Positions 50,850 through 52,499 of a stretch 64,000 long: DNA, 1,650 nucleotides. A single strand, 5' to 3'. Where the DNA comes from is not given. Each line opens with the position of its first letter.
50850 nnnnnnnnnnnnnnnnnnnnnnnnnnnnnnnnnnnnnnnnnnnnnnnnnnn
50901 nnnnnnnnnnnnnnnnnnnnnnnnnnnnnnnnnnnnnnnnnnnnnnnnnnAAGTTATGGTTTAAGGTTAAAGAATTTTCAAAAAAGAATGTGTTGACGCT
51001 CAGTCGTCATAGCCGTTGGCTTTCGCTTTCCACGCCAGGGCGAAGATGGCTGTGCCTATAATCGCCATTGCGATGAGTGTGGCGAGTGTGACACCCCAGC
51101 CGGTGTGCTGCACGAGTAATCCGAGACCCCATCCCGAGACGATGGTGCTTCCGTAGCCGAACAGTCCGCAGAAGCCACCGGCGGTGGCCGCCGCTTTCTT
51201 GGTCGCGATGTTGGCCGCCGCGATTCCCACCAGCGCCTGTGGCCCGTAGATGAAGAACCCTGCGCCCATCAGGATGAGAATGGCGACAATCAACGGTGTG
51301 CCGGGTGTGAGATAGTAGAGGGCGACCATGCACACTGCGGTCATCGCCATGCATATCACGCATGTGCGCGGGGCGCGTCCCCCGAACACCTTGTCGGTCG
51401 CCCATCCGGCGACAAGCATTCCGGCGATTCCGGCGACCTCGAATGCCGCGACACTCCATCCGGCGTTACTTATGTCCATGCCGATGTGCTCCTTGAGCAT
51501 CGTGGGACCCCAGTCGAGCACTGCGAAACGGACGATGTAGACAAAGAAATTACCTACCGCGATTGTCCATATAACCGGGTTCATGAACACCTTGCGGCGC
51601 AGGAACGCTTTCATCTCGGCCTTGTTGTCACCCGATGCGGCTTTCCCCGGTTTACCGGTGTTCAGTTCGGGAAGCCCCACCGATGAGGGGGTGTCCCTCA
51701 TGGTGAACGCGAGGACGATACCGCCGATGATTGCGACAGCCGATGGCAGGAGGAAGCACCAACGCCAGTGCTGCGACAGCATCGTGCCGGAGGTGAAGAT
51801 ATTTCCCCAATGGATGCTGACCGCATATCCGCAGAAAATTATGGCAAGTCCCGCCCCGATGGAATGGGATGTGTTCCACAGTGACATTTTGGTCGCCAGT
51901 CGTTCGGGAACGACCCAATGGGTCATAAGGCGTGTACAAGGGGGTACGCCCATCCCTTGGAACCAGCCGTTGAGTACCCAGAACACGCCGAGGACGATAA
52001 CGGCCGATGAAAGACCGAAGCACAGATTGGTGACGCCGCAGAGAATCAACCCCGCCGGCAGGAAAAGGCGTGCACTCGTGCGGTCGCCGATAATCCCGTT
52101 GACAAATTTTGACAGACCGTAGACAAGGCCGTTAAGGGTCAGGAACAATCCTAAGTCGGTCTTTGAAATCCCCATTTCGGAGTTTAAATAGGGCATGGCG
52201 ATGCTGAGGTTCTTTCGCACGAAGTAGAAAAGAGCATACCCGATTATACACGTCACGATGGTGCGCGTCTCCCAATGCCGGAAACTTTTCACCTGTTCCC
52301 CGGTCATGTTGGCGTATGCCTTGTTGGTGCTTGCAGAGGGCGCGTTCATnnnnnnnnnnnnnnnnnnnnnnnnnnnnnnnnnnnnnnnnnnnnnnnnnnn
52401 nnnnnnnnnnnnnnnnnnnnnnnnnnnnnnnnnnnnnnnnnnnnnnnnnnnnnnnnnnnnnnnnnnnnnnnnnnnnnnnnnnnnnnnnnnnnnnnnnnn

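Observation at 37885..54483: SusC/SusD locus built around phosphodiester and glycerol-3-phosphate chemistry: candidate teichoic-acid / phosphoglycan / nucleic-acid utilisation locus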

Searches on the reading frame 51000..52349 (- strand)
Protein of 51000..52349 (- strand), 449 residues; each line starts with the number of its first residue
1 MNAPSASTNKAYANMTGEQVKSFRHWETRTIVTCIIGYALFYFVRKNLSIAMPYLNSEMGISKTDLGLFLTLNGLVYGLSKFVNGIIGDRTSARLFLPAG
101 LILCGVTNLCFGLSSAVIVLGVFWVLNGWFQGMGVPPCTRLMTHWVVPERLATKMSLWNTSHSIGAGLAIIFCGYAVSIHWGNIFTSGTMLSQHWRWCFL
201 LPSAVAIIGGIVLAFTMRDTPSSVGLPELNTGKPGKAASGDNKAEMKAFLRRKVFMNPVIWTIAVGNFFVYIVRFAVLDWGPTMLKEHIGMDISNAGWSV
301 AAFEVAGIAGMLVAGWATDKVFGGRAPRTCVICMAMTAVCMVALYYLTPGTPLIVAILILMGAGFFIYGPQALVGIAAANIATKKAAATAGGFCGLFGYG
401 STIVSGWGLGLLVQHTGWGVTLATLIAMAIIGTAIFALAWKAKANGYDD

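Call 3: search_protein_families(library=pfam, proteins=[window:51000-52349:-], max_evalue=0.01)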
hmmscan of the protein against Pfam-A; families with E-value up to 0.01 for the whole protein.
window:51000-52349:- (449 aa): 2 families
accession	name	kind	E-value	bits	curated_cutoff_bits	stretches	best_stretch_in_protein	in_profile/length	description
PF07690.21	MFS_1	-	7.2e-51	173.6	33.4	2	35-404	2-345/347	Major Facilitator Superfamily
PF07256.17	DUF1435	-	0.0069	17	22.9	1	182-217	39-74/75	Protein of unknown function (DUF1435)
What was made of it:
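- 51000..52349 (-): MFS transporter of the organophosphate:Pi antiporter type (GlpT/UhpC/PgtP-like); specificity cannot be assigned. MFS_1, 174 bits (call 3).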

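Call 5: search_protein_families(library=ncbifam, proteins=[window:51000-52349:-], max_evalue=0.01)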
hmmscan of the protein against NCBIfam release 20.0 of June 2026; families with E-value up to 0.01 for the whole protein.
window:51000-52349:- (449 aa): 16 families
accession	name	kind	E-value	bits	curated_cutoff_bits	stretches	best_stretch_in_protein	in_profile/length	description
TIGR00881.1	2A0104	subfamily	2.9e-102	342.5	407.75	1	36-422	2-379/379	phosphoglycerate transporter protein PgtP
TIGR00712.1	glpT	equivalog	1.5e-94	317.6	632.55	1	23-441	23-436/440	glycerol-3-phosphate transporter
NF008661.1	PRK11663.1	subfamily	8.3e-93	311.8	564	1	18-439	19-429/439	MFS transporter family glucose-6-phosphate receptor UhpC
NF008433.0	PRK11273.1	equivalog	1e-90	305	748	1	22-439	22-434/452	glycerol-3-phosphate transporter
NF047787.1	PhglyTportPgtP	equivalog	6.3e-58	196.6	750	1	13-438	12-434/451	phosphoglycerate transporter PgtP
NF007107.1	PRK09556.1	equivalog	1.4e-51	175.9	497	1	29-399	30-396/469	hexose-6-phosphate:phosphate antiporter UhpT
TIGR00893.1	2A0114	subfamily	1.2e-30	106.8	395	1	36-433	1-392/399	D-galactonate transporter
TIGR00895.1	2A0115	subfamily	7.5e-13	48.1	418.55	1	22-412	10-397/398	aromatic acid/H+ symport family MFS transporter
NF038246.1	bile_salt_MFS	equivalog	1.6e-09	37.2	400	1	31-436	7-400/408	conjugated bile salt MFS transporter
NF049980.1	SfMCT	equivalog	8.8e-09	34.5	320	1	52-361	25-313/378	L-lactate MFS transporter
NF008586.0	PRK11551.1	equivalog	3.3e-07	29.7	410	1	26-393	12-348/406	3-(3-hydroxy-phenyl)propionate transporter MhpT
NF000025.1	MFS_efflux_tcmA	exception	8.2e-06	24.8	999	1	24-183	23-181/538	tetracenomycin C efflux MFS transporter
TIGR00880.1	2_A_01_02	superfamily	3.4e-05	24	131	1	75-220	5-141/141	multidrug resistance protein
TIGR02332.1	HpaX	equivalog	4.1e-05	22.9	615.4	1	29-223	8-195/412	4-hydroxyphenylacetate permease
TIGR00894.1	2A0114euk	subfamily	0.0045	15.6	626.45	1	83-443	95-453/465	Na(+)-dependent inorganic phosphate cotransporter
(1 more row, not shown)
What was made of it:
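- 51000..52349 (-): TIGR00881 scores 342.5 against 407.75, GlpT 317.6 against 632.55 and UhpC 311.8 against 564, all below cut-off (call 5).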

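Call 59: search_protein_families(library=pfam, proteins=[L024:9062-9985:+], max_evalue=1)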
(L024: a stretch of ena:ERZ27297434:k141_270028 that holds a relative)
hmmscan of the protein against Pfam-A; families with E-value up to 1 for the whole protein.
L024:9062-9985:+ (307 aa): 3 families
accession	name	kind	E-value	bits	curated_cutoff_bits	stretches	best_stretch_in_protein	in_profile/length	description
PF21311.3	Phage_RBD_prop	-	0.00039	20.5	23.7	1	235-281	165-208/255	Phage 5-bladed beta propeller receptor binding platform domain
PF20126.4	TumE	-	0.0046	17.4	23.4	1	143-193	6-57/81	Toxin TumE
PF05096.18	Glu_cyclase_2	-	0.0059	16.5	22.3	1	217-282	24-86/249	Glutamine cyclotransferase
